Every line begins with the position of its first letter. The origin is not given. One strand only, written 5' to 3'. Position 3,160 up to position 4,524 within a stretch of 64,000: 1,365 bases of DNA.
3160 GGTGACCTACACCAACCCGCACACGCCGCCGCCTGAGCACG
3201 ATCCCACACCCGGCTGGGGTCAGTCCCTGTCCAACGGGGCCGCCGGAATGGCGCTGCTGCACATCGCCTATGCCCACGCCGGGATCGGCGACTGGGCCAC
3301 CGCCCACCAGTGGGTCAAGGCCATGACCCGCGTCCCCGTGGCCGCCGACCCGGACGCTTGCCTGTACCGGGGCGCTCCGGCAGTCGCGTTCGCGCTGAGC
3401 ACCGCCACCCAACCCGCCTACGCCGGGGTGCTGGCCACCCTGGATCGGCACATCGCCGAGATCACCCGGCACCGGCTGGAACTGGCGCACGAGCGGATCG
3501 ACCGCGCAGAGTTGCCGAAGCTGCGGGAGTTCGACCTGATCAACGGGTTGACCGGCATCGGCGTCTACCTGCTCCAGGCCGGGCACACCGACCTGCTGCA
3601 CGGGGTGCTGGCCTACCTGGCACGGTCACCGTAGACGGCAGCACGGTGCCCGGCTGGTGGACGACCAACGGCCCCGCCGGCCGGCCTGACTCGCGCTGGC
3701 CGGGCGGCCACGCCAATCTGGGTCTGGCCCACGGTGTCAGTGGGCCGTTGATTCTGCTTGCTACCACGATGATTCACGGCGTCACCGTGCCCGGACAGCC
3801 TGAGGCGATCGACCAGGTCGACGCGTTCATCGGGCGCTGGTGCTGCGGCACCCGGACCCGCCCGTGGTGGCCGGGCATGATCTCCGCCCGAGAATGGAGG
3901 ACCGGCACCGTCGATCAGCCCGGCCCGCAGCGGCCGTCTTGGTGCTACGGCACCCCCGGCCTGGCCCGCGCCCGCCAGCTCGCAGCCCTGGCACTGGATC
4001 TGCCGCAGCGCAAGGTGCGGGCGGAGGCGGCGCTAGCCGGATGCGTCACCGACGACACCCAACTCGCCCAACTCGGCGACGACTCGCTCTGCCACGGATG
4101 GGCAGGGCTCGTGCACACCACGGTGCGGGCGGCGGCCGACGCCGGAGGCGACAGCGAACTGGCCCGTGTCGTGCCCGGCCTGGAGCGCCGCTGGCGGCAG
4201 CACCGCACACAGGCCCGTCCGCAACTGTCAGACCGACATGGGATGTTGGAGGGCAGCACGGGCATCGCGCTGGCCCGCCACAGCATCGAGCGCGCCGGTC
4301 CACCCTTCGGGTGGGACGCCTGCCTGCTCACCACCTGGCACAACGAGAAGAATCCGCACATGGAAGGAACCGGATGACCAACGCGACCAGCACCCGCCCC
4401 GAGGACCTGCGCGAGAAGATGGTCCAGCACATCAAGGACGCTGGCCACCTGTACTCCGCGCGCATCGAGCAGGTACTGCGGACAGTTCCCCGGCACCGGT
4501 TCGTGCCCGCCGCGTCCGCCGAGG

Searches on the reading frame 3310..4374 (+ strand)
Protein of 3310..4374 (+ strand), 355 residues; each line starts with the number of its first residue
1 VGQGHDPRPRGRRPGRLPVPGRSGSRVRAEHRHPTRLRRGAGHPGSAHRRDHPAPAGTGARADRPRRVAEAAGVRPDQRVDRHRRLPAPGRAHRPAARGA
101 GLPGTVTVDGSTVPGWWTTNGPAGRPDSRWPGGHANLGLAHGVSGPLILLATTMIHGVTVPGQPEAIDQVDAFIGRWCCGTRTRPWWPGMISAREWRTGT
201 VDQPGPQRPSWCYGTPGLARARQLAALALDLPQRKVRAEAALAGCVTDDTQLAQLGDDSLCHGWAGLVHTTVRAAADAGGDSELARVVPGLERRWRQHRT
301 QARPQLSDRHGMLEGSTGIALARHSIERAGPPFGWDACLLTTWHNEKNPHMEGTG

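Call 3: search_protein_families(library=ncbifam, proteins=[window:3310-4374:+], max_evalue=0.01)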
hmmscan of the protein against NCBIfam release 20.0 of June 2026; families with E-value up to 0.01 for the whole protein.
window:3310-4374:+ (355 aa): 2 families
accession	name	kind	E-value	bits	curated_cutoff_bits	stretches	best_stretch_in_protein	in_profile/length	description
TIGR03897.1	lanti_2_LanM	subfamily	1.3e-07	29.9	304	1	194-322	796-925/932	type 2 lanthipeptide synthetase LanM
NF038151.1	lanthi_synth_III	equivalog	0.0036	15.8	575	1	225-324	573-673/833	class III lanthionine synthetase LanKC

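Call 4: search_protein_families(library=pfam, proteins=[window:3310-4374:+], max_evalue=0.01)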
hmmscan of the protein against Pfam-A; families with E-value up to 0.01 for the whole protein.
window:3310-4374:+ (355 aa): 1 family
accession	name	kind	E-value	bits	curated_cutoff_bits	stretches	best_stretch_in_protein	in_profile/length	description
PF05147.19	LANC_like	-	1.4e-24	86.8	23.2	1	126-336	149-346/350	Lanthionine synthetase C-like protein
